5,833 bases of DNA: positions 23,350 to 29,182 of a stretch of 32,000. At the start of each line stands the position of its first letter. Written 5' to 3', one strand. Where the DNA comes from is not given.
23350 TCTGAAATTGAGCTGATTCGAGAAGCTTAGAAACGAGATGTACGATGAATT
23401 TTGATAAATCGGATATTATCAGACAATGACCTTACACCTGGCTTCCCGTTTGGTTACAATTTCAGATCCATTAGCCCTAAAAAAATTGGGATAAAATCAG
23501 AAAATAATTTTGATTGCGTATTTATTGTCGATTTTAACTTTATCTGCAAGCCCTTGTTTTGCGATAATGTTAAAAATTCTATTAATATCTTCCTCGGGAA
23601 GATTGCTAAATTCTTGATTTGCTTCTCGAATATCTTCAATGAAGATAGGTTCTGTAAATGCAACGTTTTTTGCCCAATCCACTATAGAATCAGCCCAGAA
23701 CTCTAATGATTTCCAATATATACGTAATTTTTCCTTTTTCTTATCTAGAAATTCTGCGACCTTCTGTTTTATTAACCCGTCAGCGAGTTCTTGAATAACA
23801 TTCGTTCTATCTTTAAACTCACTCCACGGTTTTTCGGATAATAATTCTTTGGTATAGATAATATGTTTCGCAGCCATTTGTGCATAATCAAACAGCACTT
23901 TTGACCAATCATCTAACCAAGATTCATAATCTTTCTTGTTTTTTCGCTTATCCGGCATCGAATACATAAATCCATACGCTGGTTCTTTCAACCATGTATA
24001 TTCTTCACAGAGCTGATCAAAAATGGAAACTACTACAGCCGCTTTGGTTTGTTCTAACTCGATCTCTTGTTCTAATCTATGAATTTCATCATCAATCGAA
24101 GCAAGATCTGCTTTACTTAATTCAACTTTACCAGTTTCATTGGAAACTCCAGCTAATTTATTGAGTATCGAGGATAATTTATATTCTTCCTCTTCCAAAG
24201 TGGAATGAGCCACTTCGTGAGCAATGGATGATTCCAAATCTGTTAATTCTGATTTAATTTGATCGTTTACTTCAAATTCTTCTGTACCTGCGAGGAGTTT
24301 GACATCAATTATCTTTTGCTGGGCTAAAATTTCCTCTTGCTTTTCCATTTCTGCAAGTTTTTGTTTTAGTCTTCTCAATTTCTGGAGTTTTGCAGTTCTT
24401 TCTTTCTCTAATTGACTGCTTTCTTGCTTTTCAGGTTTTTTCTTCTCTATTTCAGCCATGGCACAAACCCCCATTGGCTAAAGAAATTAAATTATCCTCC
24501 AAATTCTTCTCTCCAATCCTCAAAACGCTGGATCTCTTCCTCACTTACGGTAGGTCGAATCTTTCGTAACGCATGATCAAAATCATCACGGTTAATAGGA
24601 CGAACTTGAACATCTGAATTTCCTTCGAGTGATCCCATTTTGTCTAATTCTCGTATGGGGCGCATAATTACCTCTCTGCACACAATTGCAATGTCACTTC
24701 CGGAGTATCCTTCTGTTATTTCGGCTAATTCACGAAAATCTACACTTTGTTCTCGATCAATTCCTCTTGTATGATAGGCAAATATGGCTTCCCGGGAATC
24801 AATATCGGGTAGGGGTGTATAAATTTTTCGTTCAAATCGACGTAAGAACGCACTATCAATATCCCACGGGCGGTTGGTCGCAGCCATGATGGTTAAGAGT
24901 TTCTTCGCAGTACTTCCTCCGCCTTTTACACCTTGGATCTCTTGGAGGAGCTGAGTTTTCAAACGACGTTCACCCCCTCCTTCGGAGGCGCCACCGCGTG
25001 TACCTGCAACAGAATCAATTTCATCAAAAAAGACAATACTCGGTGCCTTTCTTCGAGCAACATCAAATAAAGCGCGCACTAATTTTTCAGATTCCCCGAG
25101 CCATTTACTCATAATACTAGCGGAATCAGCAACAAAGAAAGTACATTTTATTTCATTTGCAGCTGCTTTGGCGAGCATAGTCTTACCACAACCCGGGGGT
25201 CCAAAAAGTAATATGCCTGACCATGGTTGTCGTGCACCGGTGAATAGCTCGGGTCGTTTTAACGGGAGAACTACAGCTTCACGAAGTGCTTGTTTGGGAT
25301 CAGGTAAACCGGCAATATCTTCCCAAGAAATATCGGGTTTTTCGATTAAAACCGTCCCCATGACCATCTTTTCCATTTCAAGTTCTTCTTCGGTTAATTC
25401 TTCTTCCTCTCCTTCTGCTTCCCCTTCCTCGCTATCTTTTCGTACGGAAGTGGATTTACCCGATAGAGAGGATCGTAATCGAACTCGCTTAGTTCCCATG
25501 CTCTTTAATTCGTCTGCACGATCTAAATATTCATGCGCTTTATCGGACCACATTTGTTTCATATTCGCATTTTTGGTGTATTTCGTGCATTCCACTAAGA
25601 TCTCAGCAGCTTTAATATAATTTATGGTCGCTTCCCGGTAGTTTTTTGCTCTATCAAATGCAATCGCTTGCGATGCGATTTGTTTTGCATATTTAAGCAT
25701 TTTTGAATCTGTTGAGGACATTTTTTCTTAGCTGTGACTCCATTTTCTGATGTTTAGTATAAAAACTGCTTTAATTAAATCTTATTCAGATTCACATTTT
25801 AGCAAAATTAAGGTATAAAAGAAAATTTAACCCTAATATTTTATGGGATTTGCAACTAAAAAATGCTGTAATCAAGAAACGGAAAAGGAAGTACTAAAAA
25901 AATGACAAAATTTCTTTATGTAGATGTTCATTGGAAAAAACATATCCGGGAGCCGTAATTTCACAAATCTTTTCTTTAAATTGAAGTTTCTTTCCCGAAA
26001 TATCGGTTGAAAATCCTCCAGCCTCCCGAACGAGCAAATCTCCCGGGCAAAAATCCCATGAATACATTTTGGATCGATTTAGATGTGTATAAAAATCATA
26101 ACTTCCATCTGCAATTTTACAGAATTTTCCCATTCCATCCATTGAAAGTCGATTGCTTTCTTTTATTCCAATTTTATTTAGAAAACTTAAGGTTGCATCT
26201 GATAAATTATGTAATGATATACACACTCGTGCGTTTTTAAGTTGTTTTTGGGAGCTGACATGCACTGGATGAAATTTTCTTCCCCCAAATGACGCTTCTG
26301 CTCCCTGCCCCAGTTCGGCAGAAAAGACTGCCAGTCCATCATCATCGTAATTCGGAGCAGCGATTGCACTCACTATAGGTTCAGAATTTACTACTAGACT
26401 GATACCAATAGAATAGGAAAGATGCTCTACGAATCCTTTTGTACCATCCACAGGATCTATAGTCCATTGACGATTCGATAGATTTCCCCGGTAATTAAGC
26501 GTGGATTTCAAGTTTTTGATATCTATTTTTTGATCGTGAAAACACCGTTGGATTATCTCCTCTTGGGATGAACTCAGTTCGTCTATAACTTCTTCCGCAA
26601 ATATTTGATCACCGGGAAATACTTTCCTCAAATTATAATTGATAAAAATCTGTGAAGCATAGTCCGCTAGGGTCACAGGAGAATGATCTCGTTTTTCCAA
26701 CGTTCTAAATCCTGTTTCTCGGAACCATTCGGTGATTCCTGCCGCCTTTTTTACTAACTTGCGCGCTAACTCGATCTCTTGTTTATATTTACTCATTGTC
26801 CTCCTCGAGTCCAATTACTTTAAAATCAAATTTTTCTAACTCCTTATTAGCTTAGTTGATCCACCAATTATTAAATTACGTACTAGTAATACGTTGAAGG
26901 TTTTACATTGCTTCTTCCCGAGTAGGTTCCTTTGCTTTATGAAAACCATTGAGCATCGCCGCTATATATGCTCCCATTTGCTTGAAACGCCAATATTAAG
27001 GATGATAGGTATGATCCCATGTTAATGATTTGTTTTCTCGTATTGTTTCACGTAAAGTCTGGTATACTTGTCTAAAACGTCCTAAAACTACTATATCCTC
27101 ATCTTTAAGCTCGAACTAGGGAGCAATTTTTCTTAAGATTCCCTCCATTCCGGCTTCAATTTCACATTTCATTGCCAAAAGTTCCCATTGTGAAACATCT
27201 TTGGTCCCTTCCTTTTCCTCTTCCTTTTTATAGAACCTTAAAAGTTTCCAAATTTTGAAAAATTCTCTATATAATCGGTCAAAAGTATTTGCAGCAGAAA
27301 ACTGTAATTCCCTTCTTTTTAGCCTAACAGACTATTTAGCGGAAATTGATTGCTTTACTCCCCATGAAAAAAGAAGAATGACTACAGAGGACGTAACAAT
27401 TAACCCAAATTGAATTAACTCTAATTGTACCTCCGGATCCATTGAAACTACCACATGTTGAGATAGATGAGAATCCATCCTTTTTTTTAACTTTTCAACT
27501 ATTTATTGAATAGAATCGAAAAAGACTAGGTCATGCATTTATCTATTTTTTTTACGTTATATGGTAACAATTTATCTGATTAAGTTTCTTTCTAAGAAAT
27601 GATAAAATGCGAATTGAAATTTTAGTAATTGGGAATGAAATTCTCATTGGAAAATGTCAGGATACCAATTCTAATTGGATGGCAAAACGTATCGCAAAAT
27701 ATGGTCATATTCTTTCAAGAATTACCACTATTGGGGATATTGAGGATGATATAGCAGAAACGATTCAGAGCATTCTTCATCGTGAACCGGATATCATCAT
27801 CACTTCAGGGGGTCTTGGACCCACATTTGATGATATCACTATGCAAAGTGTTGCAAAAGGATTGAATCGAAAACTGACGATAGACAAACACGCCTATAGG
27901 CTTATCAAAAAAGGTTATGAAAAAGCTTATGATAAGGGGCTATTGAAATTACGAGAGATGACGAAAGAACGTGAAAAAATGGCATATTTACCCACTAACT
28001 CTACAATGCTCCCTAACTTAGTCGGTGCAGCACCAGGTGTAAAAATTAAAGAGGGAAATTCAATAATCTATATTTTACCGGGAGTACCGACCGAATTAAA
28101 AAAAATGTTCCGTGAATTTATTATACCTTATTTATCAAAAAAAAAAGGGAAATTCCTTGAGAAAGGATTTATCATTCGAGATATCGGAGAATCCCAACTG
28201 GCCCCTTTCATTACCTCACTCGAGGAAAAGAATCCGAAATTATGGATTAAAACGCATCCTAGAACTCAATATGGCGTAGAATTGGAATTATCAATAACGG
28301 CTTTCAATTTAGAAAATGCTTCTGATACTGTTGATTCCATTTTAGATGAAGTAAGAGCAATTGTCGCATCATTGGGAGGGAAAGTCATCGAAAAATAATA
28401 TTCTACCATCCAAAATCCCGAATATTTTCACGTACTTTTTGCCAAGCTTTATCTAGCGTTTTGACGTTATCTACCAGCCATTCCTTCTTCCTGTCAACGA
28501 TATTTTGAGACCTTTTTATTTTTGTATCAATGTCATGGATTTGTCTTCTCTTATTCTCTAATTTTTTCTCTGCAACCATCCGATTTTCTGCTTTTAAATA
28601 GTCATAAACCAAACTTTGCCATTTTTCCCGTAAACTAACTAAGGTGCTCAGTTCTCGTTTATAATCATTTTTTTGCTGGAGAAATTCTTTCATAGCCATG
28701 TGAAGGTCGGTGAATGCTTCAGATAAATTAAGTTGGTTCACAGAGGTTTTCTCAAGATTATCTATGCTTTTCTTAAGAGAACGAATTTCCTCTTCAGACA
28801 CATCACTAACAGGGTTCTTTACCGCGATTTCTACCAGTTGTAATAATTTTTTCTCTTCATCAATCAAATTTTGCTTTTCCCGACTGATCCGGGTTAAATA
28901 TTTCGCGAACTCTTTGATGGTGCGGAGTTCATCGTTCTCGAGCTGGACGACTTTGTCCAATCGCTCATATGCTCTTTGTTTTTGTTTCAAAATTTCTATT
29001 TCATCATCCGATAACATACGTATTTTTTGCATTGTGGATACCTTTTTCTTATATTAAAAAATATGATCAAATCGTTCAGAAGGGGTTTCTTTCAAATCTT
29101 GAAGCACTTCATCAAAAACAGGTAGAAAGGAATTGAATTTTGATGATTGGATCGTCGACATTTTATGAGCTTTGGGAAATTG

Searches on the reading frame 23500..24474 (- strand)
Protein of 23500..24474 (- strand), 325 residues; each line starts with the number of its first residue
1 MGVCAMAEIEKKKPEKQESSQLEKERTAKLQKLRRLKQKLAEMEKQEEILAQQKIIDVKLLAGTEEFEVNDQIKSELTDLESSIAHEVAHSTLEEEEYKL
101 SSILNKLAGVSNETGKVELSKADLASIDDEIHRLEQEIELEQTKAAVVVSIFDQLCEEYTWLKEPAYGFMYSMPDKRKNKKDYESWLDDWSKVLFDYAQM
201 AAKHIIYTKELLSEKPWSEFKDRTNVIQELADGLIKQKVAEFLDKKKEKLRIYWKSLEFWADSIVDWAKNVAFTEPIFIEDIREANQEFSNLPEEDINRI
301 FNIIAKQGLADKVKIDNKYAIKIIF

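Call 4: search_protein_families(library=pfam, proteins=[window:23500-24474:-], max_evalue=1)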
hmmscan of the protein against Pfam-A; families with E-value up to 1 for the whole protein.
window:23500-24474:- (325 aa): 1 family
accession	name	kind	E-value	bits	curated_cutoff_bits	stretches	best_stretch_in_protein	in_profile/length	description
PF05871.18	ESCRT-II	-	5.6e-08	33.5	27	1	178-277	12-117/138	ESCRT-II complex subunit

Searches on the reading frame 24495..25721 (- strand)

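Call 4: search_protein_families(library=pfam, proteins=[window:24495-25721:-], max_evalue=1)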
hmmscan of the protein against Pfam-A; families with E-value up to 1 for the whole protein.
window:24495-25721:- (409 aa): 30 families (the best 25 are shown)
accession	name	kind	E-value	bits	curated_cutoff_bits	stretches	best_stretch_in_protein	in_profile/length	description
PF00004.35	AAA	-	1.1e-37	129.8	21.2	1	170-304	1-131/131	ATPase family associated with various cellular activities (AAA)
PF04212.24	MIT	-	2.5e-13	50.4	30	1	10-74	2-66/66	MIT (microtubule interacting and transport) domain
PF17862.7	AAA_lid_3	-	1.2e-12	47.5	27.2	1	326-362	1-37/45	AAA+ lid domain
PF09336.16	Vps4_C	-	1.1e-10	41.8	21.3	1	370-408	23-61/61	Vps4 C terminal oligomerisation domain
PF07724.20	AAA_2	-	1e-06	29.3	27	1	167-240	3-89/166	AAA domain (Cdc48 subfamily)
PF07728.20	AAA_5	-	2.6e-05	24.7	22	1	170-236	2-76/139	AAA domain (dynein-related subfamily)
PF05496.18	RuvB_N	-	0.00011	22.4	27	1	169-236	35-94/159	Holliday junction DNA helicase RuvB P-loop domain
PF13173.12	AAA_14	-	0.00013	22.4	27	1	170-240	5-76/129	AAA domain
PF13401.12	AAA_22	-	0.0012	19.5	27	1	170-196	8-37/130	AAA domain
PF13191.12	AAA_16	-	0.0016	19.4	32.6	1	165-194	23-51/167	AAA ATPase domain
PF01078.27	Mg_chelatase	-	0.0028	17.5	20.3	1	170-187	25-42/207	Magnesium chelatase, subunit ChlI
PF01637.24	ATPase_2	-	0.0035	17.6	33.2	1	164-191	17-44/225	ATPase domain predominantly from Archaea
PF13238.12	AAA_18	-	0.0074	17.2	29.4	1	170-200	1-25/128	AAA domain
PF00910.28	RNA_helicase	-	0.013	16.4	21.5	1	170-199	1-30/105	RNA helicase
PF24883.2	NPHP3_N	-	0.019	15.6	24.8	1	171-192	26-47/164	Nephrocystin 3, N-terminal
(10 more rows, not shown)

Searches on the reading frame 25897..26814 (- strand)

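Call 73: search_protein_families(library=pfam, proteins=[window:25897-26814:-], max_evalue=0.00001)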
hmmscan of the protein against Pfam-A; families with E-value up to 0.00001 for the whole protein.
window:25897-26814:- (306 aa): 1 family
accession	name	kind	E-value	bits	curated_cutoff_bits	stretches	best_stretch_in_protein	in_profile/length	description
PF00459.30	Inositol_P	-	2.9e-37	129.1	27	1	16-288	8-254/271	Inositol monophosphatase family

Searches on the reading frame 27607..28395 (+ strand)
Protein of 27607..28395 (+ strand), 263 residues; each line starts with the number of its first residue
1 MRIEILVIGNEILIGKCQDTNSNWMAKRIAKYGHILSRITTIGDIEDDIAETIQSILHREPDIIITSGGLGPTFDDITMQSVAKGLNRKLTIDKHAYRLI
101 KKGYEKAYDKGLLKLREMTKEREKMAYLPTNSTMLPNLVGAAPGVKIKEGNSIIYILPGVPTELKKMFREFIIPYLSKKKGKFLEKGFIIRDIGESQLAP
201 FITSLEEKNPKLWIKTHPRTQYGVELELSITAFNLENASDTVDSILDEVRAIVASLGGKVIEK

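Call 73: search_protein_families(library=pfam, proteins=[window:27607-28395:+], max_evalue=0.00001)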
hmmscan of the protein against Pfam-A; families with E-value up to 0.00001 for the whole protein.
window:27607-28395:+ (263 aa): 1 family
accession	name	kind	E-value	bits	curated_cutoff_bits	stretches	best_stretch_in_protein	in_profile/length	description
PF00994.29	MoCF_biosynth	-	5.6e-32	110.9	26.6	1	4-177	1-143/144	Probable molybdopterin binding domain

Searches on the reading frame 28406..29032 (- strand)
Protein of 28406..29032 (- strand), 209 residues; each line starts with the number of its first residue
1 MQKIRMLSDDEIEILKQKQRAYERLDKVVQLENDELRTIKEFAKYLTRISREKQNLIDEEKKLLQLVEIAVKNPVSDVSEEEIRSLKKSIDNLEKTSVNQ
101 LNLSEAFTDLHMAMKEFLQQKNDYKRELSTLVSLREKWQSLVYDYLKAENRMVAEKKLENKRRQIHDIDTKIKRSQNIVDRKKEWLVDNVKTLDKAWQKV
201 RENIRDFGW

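Call 4: search_protein_families(library=pfam, proteins=[window:28406-29032:-], max_evalue=1)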
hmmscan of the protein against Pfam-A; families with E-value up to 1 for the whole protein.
window:28406-29032:- (209 aa): 1 family
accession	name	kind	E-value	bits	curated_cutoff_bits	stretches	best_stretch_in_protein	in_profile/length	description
PF24611.2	Spectrin_Anc-1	-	0.72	10.6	33.2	1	151-206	20-71/115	Nuclear anchorage protein 1, spectrin-like repeat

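Call 77: search_protein_families(library=pfam, proteins=[window:28406-29032:-], max_evalue=5)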
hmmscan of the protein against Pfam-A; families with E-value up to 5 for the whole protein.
window:28406-29032:- (209 aa): 3 families
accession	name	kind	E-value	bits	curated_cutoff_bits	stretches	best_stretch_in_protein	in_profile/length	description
PF24611.2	Spectrin_Anc-1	-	0.72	10.6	33.2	1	151-206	20-71/115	Nuclear anchorage protein 1, spectrin-like repeat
PF05335.18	DUF745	-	3.3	7.8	33.3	1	14-78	98-162/183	Protein of unknown function (DUF745)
PF10368.14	YkyA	-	3.8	7.6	28.8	1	13-108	26-121/186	Putative cell-wall binding lipoprotein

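Call 78: find_homologous_proteins(query=window:28406-29032:-, max_evalue=0.001)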
Query window:28406-29032:- (209 aa): 18 proteins with E <= 0.001 among 272 candidates. Only proteins of 114 to 366 residues were searched: fused or split forms outside these lengths cannot appear, so this answer is no evidence that the protein stands alone or is whole; lengths 'longer' or 'shorter' looks for them.
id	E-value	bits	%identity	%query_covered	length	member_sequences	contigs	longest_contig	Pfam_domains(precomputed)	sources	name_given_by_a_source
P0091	5.6e-122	423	100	100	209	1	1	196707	-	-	-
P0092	5.2e-97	341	81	100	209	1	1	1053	-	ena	-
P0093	8.3e-95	334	81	98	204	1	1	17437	-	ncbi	-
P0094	1.6e-94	333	78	100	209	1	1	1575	-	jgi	jgi:hypothetical protein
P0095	1.6e-93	330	79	100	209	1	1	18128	-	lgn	-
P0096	4.6e-93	329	78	100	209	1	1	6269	-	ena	-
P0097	8.7e-93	328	78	100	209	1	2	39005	-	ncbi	ncbi:MAG: hypothetical protein ACTSRE_05005 [Promethearchaeota archaeon]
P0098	9.5e-93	328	76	100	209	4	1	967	-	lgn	-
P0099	2.2e-92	326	77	100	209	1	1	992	-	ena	-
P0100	3.3e-92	326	75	100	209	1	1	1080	-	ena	-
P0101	1.1e-91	324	80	98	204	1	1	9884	-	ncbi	-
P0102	1.0e-90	321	76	100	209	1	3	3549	-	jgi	jgi:hypothetical protein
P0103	1.3e-90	321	78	98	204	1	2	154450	-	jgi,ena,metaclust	metaclust:\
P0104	7.9e-90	318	77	98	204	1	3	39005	-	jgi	-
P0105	1.1e-88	314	76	98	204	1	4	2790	-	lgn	-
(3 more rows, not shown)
